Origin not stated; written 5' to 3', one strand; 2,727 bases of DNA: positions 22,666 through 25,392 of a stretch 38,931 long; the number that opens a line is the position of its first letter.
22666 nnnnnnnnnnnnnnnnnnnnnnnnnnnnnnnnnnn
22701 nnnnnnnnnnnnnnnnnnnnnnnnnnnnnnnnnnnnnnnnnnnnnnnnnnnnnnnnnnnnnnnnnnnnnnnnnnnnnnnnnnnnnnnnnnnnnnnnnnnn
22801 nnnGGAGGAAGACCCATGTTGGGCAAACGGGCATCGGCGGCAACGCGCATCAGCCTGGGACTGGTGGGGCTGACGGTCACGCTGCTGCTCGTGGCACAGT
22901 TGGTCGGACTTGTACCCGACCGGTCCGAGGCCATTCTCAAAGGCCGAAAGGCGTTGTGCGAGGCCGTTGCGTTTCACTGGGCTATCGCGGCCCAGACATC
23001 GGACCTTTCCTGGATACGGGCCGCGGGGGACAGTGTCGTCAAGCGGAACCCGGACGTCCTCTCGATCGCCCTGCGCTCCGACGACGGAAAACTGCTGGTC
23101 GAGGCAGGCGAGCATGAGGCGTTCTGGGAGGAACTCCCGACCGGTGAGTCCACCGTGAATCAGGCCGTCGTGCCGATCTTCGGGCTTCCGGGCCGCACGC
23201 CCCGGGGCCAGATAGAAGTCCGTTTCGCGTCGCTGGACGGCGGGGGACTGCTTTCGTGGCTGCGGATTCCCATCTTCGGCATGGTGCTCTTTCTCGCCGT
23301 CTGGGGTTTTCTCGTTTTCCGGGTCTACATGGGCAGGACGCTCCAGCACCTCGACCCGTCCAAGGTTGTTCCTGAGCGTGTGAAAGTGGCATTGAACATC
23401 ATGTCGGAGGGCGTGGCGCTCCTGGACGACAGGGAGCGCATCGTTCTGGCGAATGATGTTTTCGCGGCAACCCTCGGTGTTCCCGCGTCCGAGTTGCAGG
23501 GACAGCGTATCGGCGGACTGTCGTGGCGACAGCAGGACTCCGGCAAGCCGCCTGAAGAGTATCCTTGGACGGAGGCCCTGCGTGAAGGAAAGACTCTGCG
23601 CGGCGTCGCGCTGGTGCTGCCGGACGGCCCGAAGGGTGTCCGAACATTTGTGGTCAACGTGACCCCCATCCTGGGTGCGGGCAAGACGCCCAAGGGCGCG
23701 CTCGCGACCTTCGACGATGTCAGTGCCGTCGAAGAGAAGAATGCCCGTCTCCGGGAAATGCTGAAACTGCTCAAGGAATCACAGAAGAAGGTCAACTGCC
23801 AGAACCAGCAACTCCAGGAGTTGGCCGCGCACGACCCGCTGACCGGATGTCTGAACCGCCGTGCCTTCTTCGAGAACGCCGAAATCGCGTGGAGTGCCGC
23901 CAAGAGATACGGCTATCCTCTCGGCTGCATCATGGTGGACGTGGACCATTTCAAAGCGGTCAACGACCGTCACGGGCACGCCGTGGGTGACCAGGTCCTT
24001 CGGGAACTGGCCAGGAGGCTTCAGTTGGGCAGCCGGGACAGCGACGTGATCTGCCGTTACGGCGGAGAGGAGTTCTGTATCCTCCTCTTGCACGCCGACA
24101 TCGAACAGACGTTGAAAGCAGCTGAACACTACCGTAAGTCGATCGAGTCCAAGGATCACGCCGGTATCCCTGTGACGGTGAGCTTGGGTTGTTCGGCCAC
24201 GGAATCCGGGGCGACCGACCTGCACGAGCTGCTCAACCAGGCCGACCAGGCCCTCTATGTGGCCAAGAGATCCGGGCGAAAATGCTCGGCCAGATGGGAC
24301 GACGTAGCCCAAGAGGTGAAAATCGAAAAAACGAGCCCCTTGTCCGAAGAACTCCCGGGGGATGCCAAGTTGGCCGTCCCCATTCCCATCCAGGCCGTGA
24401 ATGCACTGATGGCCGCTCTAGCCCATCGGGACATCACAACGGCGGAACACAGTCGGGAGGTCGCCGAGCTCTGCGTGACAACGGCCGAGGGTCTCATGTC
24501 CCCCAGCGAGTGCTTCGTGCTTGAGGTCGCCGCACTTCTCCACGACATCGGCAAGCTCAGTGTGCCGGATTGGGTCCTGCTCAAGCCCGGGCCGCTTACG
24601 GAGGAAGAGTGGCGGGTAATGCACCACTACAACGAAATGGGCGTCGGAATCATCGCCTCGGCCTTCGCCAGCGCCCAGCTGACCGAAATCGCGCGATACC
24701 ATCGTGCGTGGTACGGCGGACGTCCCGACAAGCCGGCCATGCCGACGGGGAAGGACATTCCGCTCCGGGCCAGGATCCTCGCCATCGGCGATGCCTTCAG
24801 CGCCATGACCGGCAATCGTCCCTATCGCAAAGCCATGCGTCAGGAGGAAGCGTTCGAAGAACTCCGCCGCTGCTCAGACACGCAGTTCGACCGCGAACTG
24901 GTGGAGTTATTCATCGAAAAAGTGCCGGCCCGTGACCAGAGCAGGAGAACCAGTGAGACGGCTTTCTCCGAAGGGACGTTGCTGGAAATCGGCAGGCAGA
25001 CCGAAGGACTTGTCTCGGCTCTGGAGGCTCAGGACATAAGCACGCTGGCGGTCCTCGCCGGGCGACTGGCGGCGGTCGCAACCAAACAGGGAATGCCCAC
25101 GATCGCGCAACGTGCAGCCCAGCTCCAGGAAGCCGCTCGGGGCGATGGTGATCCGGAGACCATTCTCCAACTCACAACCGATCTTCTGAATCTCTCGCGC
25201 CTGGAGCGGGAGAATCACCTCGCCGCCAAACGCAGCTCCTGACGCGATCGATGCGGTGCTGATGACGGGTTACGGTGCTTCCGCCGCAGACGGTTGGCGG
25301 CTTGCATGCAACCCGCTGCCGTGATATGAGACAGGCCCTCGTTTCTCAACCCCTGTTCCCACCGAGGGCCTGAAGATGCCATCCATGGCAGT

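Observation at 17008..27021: Giant TM-anchored cadherin-repeat protein, co-transcribed GGDEF/HD-GYP enzyme and a convergent zinc-ribbon rhomboid: possible c-di-GMP-linked adhesin display/shedding module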

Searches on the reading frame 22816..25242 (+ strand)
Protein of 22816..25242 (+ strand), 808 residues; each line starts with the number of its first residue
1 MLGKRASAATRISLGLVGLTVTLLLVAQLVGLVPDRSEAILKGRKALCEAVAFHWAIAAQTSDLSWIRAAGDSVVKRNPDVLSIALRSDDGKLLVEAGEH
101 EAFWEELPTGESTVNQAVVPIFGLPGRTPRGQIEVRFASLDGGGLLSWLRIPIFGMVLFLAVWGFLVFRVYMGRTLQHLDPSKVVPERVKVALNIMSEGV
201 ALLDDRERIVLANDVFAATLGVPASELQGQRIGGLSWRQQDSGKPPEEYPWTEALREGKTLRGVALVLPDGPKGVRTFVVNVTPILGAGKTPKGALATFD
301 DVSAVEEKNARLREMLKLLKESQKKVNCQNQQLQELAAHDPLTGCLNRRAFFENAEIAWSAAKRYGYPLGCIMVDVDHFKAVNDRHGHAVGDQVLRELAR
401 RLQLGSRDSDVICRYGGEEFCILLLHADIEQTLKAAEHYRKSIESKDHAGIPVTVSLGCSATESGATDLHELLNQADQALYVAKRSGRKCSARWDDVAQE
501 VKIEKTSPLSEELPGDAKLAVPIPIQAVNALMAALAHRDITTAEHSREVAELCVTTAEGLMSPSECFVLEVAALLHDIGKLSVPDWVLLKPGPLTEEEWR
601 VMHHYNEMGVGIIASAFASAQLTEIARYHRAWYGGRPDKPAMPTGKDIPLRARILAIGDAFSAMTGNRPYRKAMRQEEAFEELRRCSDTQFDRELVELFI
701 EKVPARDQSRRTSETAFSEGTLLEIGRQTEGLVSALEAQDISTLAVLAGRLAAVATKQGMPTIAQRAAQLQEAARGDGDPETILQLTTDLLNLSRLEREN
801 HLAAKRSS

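Call 3: search_protein_families(library=pfam, proteins=[window:22816-25242:+], max_evalue=0.01)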
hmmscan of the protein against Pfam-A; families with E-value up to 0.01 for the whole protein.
window:22816-25242:+ (808 aa): 10 families
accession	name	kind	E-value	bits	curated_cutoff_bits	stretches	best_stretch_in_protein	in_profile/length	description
PF00990.26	GGDEF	-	3.7e-43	147.5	23.8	1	337-489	1-160/161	Diguanylate cyclase, GGDEF domain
PF13487.12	HD_5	-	6.2e-27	94.8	27.2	1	531-695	3-170/170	HD domain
PF01966.28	HD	-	2.2e-14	54.1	22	1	542-664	1-116/116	HD domain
PF08448.16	PAS_4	-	3.2e-09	37.4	23.1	1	196-306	4-109/110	PAS fold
PF00989.32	PAS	-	4.1e-07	30.5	22.6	1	189-302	3-113/113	PAS fold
PF13188.13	PAS_8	-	8.9e-07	29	21.8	1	187-239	1-49/65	PAS domain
PF13426.13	PAS_9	-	2.3e-05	25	27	1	198-303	2-102/103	PAS domain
PF17853.6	GGDEF_2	-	0.00023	21.8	24.5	1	359-480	9-114/116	GGDEF-like domain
PF12860.13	PAS_7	-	0.00095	19.7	27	0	193-230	1-39/115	PAS fold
PF24391.1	HD-CE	-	0.0086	16.2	27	0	544-581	10-51/263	HD-CE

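Call 4: search_protein_families(library=ncbifam, proteins=[window:22816-25242:+], max_evalue=0.01)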
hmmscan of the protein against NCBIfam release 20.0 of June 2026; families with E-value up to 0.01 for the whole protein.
window:22816-25242:+ (808 aa): 27 families (the best 25 are shown)
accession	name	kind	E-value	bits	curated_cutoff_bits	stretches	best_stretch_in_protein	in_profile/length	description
TIGR00254.1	GGDEF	domain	6e-50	169.2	37.4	1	333-489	1-162/168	diguanylate cyclase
NF038266.1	diguan_SiaD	equivalog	1.1e-45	156.1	290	1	311-490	68-251/252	biofilm regulation diguanylate cyclase SiaD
NF007135.0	PRK09581.1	equivalog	1.6e-41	142.6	474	1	307-489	263-450/457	PleD family two-component system response regulator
NF007423.1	PRK09966.1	equivalog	7.3e-39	133.8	325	1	309-484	211-390/390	diguanylate cyclase DgcN/YfiN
NF007380.0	PRK09894.1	equivalog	3.3e-38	131.7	256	1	326-498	117-291/296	diguanylate cyclase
NF011955.1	PRK15426.1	equivalog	3.1e-34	118.1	408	1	330-489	391-556/564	cellulose biosynthesis regulator diguanylate cyclase DgcQ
NF041606.1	dguan_cyc_DgcA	equivalog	5.9e-31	107.7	370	1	328-489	169-334/340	diguanylate cyclase DgcA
NF047654.1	DiguCycDgcRLepto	equivalog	2.3e-30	105.5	500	1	324-489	120-291/295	diguanylate cyclase DgcR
NF045675.1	PhdiestaseDibA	equivalog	3.5e-30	104.9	980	1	326-494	192-364/623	phosphodiesterase DibA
NF007298.0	PRK09776.1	equivalog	9.2e-29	99.9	1135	1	331-503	678-854/1111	diguanylate cyclase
NF051473.1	DigCycDgcsShew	equivalog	2.5e-28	99.3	400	1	307-490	106-287/291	diguanylate cyclase DgcS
NF007599.0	PRK10245.1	equivalog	2.2e-26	92.2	402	1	325-489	198-365/371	diguanylate cyclase AdrA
NF040885.1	diguan_DgcJ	equivalog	1.2e-23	83.7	500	1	331-488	335-490/493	diguanylate cyclase DgcJ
NF053781.1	cdiGMPphdstlr2612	equivalog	7.9e-23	80.1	1600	1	320-495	824-1003/1268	Tlr1612 family c-di-GMP phosphodiesterase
NF053512.1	nitric_RR_NosR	exception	1.6e-21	76.8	400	1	528-715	178-367/422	response regulator c-di-GMP phosphodiesterase, NosR family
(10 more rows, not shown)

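Call 10: find_related_loci(query=window:22816-25239:+, collection=genome_contigs, flank=10000)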
Query window:22816-25239:+ (808 aa) in genome_contigs; peptide patterns used: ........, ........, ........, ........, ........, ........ (x = any residue, [..] = any of these).
69 stretches matched a pattern, but none encodes a relative of the query by tblastn (E <= 1e-3).

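Call 11: find_homologous_proteins(query=window:22816-25239:+, max_evalue=1e-10)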
Query window:22816-25239:+ (808 aa): 6661 proteins with E <= 1e-10 among 8000 candidates; the best 120 are listed.
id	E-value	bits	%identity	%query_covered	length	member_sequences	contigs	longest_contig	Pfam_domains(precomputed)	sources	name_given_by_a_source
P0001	0.0e+0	1804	100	100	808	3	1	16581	PF13188.14,PF13487.13,PF01966.29,PF08448.17,PF00989.32,PF00990.27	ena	-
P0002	2.1e-264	897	54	99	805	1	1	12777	PF13487.13,PF01966.29,PF08448.17,PF00989.32,PF00990.27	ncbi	-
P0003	5.8e-260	883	52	98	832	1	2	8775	PF13426.14,PF13188.14,PF13487.13,PF01966.29,PF08448.17,PF00989.32,PF00990.27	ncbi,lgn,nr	ncbi:MAG TPA: diguanylate cyclase [Tepidisphaeraceae bacterium]|nr:diguanylate cyclase [Tepidisphaer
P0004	5.2e-259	880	52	98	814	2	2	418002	PF13188.14,PF13487.13,PF01966.29,PF08448.17,PF00989.32,PF00990.27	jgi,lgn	jgi:diguanylate cyclase (GGDEF)-like protein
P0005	8.7e-254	862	51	97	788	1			PF13487.13,PF01966.29,PF08448.17,PF00989.32,PF00990.27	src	-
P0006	1.1e-251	855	50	98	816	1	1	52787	PF13426.14,PF13188.14,PF13487.13,PF01966.29,PF08448.17,PF00989.32,PF00990.27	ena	-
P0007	4.8e-250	850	50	98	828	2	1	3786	PF13426.14,PF13188.14,PF13487.13,PF01966.29,PF08448.17,PF00989.32,PF00990.27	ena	-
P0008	1.9e-249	848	50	98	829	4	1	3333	PF13426.14,PF13188.14,PF13487.13,PF01966.29,PF08448.17,PF00989.32,PF00990.27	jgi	jgi:diguanylate cyclase (GGDEF)-like protein/PAS domain S-box-containing protein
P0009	2.1e-249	848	49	99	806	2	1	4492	PF13426.14,PF13487.13,PF01966.29,PF08448.17,PF00989.32,PF00990.27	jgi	-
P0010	4.3e-249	847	51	98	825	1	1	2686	PF13487.13,PF01966.29,PF08448.17,PF00989.32,PF00990.27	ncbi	-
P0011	9.8e-249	846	50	100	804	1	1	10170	PF13426.14,PF13188.14,PF13487.13,PF01966.29,PF08448.17,PF00989.32,PF00990.27,PF17853.7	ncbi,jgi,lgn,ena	ncbi:MAG TPA: diguanylate cyclase [Tepidisphaeraceae bacterium]|jgi:diguanylate cyclase (GGDEF)-like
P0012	1.2e-248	845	50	98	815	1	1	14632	PF13426.14,PF13487.13,PF01966.29,PF08448.17,PF00989.32,PF00990.27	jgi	jgi:diguanylate cyclase (GGDEF)-like protein/putative nucleotidyltransferase with HDIG domain/PAS do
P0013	1.3e-246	839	50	96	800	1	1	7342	PF13426.14,PF13188.14,PF13487.13,PF01966.29,PF08448.17,PF00989.32,PF00990.27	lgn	-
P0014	1.3e-245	835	50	99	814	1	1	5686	PF13487.13,PF01966.29,PF08448.17,PF00989.32,PF00990.27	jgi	jgi:diguanylate cyclase (GGDEF)-like protein/PAS domain S-box-containing protein/putative nucleotidy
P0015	1.3e-245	835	50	100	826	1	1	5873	PF13487.13,PF01966.29,PF08448.17,PF00989.32,PF00990.27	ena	-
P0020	7.2e-241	820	49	98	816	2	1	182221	PF13188.14,PF13487.13,PF01966.29,PF08448.17,PF00989.32,PF00990.27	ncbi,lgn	-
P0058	5.2e-229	780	48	99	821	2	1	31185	PF13426.14,PF13188.14,PF13487.13,PF01966.29,PF08448.17,PF00989.32,PF00990.27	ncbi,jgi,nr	ncbi:MAG TPA: diguanylate cyclase [Gemmataceae bacterium]|jgi:diguanylate cyclase (GGDEF)-like prote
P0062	4.3e-228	777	48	98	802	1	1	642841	PF13426.14,PF13188.14,PF13487.13,PF01966.29,PF08448.17,PF00989.32,PF00990.27,PF17853.7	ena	-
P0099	3.2e-221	755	44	98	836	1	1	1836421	PF13188.14,PF13487.13,PF01966.29,PF08448.17,PF00989.32,PF00990.27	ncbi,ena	-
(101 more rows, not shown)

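Call 12: find_encoding_contigs(protein=P0001, flank=10000, max_places=2)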
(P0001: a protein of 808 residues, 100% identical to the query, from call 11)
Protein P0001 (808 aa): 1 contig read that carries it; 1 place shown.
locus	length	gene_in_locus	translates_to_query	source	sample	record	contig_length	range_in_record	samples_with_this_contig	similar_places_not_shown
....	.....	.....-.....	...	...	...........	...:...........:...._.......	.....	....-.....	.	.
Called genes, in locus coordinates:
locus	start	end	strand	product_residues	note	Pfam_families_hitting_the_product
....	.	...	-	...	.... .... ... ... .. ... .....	-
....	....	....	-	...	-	-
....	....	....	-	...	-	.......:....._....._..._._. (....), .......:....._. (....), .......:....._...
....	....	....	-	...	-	-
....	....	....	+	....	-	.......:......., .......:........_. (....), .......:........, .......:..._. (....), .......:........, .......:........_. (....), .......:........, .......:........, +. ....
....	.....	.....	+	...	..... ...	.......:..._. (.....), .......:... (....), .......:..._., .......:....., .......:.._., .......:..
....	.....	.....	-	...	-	?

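Call 13: find_encoding_contigs(protein=P0002, flank=10000, max_places=2)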
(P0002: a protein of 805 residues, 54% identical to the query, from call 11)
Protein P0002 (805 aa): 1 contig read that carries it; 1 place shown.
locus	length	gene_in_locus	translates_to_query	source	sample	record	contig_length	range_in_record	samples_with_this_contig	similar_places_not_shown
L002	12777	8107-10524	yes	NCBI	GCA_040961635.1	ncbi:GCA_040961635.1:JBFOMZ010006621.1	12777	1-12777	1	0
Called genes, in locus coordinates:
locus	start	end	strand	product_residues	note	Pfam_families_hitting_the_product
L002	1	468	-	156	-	?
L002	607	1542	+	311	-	-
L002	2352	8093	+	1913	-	PF14252:DUF4347, PF00028:Cadherin, PF00028:Cadherin, PF17803:Cadherin_4, PF00028:Cadherin, PF00028:Cadherin, PF00028:Cadherin, PF00028:Cadherin, +14 more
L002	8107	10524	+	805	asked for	PF00989:PAS (weak), PF08448:PAS_4, PF00990:GGDEF, PF13487:HD_5, PF01966:HD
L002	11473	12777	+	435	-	?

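Call 14: find_encoding_contigs(protein=P0004, flank=10000, max_places=2)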
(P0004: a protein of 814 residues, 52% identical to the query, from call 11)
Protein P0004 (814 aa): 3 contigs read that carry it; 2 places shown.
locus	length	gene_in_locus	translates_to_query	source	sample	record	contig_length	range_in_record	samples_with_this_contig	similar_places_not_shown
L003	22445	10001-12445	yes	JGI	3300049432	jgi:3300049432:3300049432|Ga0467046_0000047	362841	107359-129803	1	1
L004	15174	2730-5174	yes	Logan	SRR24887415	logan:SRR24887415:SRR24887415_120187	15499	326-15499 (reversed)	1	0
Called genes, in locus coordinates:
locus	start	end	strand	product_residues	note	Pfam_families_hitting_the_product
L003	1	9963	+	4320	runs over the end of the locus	PF14252:DUF4347, PF17803:Cadherin_4 (weak)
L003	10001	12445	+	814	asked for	PF00989:PAS, PF08448:PAS_4, PF13188:PAS_8 (faint), PF00990:GGDEF, PF13487:HD_5, PF01966:HD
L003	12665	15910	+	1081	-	PF02018:CBM_4_9 (weak)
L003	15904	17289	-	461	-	PF13088:BNR_2 (faint), PF15892:BNR_4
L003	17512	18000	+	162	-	PF00353:HemolysinCabind (weak)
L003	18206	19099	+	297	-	PF03405:FA_desaturase_2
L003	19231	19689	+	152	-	-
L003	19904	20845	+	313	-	-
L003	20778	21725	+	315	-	-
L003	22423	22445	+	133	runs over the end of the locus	PF00076:RRM_1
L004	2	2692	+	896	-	?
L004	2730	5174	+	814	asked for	PF00989:PAS, PF08448:PAS_4, PF13188:PAS_8 (faint), PF00990:GGDEF, PF13487:HD_5, PF01966:HD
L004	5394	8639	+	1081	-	PF02018:CBM_4_9 (weak)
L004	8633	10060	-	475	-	PF13088:BNR_2 (faint), PF15892:BNR_4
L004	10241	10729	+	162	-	PF00353:HemolysinCabind (weak)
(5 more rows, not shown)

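Call 15: find_encoding_contigs(protein=P0006, flank=10000, max_places=2)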
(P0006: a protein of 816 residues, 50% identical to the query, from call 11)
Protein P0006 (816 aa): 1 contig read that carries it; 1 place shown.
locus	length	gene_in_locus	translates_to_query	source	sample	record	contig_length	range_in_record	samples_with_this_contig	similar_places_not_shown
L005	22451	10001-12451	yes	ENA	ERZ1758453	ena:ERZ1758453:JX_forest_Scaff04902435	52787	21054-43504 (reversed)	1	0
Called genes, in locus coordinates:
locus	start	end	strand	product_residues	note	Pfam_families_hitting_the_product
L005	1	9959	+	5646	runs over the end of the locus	-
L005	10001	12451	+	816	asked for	PF00989:PAS, PF08448:PAS_4, PF13188:PAS_8 (weak), PF13426:PAS_9 (weak), PF00990:GGDEF, PF13487:HD_5, PF01966:HD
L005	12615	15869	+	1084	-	PF02018:CBM_4_9, PF13229:Beta_helix (weak)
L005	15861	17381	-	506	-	PF00939:Na_sulph_symp, PF03600:CitMHS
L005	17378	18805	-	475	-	PF15892:BNR_4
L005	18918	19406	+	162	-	PF00353:HemolysinCabind (weak)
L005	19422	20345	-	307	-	PF13302:Acetyltransf_3 (faint), PF00583:Acetyltransf_1, PF13508:Acetyltransf_7, PF18014:Acetyltransf_18 (weak)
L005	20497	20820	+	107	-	-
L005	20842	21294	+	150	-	-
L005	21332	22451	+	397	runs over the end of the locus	PF01663:Phosphodiest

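Call 16: find_encoding_contigs(protein=P0020, flank=10000, max_places=1)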
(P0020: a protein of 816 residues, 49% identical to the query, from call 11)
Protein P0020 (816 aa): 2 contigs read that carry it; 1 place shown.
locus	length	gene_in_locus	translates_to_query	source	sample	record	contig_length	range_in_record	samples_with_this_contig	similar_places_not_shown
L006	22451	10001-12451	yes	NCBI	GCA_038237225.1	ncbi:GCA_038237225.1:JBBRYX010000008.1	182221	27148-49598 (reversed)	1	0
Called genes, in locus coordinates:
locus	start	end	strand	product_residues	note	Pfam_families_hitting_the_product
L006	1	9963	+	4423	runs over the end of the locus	PF14252:DUF4347, PF17803:Cadherin_4 (weak)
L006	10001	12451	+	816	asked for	PF00989:PAS, PF08448:PAS_4 (weak), PF13188:PAS_8 (weak), PF00990:GGDEF, PF01966:HD, PF13487:HD_5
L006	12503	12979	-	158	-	PF00293:NUDIX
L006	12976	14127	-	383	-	PF14520:HHH_5 (faint), PF02481:DNA_processg_A, PF17782:WHD_DprA (weak)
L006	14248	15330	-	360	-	PF00465:Fe-ADH (weak), PF13685:Fe-ADH_2, PF01761:DHQ_synthase, PF24621:DHQS_C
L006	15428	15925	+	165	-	PF13474:SnoaL_3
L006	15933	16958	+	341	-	-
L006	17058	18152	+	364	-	PF04955:HupE_UreJ, PF13795:HupE_UreJ_2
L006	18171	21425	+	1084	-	-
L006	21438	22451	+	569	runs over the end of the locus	PF00884:Sulfatase, PF01663:Phosphodiest (faint), PF16347:SGSH_C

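Call 17: find_encoding_contigs(protein=P0058, flank=10000, max_places=1)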
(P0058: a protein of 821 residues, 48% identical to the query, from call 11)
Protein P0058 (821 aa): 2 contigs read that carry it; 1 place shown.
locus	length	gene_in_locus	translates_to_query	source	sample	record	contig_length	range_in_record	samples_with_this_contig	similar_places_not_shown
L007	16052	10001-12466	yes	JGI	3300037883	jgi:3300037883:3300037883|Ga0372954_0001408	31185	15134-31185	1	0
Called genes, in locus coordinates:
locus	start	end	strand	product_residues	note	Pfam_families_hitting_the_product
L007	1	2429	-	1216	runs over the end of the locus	PF23381:Beta-prop_IFT122_1st, PF25174:Beta-prop_THOC3, PF24807:WD40_CDC20-Fz, PF25174:Beta-prop_THOC3, PF25175:Beta-prop_WDR5, PF24817:WD40_WDHD1_1st, PF23381:Beta-prop_IFT122_1st, PF24814:WD40_Prp19, +32 more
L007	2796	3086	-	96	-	-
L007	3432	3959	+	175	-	-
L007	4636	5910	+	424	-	-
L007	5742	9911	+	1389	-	-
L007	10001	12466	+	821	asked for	PF00989:PAS, PF08448:PAS_4, PF13188:PAS_8 (weak), PF13426:PAS_9 (faint), PF00990:GGDEF, PF13487:HD_5, PF01966:HD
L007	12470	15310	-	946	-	PF00069:Pkinase, PF07714:PK_Tyr_Ser-Thr, PF00069:Pkinase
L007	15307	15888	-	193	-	PF07638:Sigma70_ECF (weak), PF08281:Sigma70_r4_2, PF04545:Sigma70_r4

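Call 18: find_encoding_contigs(protein=P0099, flank=10000, max_places=1)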
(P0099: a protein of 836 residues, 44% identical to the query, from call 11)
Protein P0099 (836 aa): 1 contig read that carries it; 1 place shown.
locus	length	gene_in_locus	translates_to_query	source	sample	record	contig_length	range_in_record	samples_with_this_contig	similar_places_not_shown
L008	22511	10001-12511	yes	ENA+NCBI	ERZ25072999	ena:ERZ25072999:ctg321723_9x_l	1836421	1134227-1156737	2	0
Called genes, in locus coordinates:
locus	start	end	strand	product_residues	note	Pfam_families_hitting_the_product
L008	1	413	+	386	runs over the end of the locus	PF17803:Cadherin_4 (faint), PF17963:Big_9 (faint), PF24619:Ig_SibA (faint)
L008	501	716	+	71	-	-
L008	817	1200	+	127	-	-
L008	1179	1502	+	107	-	-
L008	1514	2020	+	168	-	-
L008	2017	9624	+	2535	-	-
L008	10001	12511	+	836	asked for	PF00989:PAS (weak), PF08448:PAS_4 (weak), PF13188:PAS_8 (weak), PF00990:GGDEF, PF13487:HD_5, PF01966:HD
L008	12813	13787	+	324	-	PF25919:BSH_CusB (faint), PF00364:Biotin_lipoyl (faint), PF25917:BSH_RND, PF25973:BSH_CzcB (weak)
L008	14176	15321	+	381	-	PF11104:PilM_2, PF14450:FtsA (weak)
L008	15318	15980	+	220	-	PF05137:PilN (weak)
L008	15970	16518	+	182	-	PF04350:PilO (weak), PF10741:T2SSM_b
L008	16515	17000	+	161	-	-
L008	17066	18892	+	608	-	PF05157:MshEN, PF00437:T2SSE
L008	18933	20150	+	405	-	PF28597:T2SSF_N, PF00482:T2SSF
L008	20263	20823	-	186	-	-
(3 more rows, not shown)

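Call 19: find_encoding_contigs(protein=P0062, flank=10000, max_places=1)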
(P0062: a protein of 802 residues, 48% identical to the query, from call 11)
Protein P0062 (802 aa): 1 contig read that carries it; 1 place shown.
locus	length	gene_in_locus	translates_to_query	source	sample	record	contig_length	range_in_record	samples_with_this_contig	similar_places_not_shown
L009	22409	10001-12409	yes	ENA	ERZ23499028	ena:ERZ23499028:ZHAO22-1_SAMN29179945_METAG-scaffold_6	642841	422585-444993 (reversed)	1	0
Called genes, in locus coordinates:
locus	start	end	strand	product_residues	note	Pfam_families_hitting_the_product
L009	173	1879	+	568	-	-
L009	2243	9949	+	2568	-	PF03160:Calx-beta, PF16132:DUF4843 (faint), PF03160:Calx-beta, PF22352:K319L-like_PKD, PF03160:Calx-beta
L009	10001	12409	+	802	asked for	PF08448:PAS_4 (faint), PF00989:PAS, PF13188:PAS_8 (weak), PF13426:PAS_9, PF00990:GGDEF, PF17853:GGDEF_2 (weak), PF01966:HD, PF13487:HD_5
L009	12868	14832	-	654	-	PF05048:NosD (faint), PF13229:Beta_helix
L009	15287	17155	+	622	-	PF03659:Glyco_hydro_71 (faint), PF14307:Glyco_tran_WbsX (weak)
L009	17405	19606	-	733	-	-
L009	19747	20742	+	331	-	PF01408:GFO_IDH_MocA, PF22725:GFO_IDH_MocA_C3, PF02894:GFO_IDH_MocA_C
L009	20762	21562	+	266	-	PF01261:AP_endonuc_2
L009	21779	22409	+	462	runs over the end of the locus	PF00884:Sulfatase, PF01663:Phosphodiest (faint), PF16347:SGSH_C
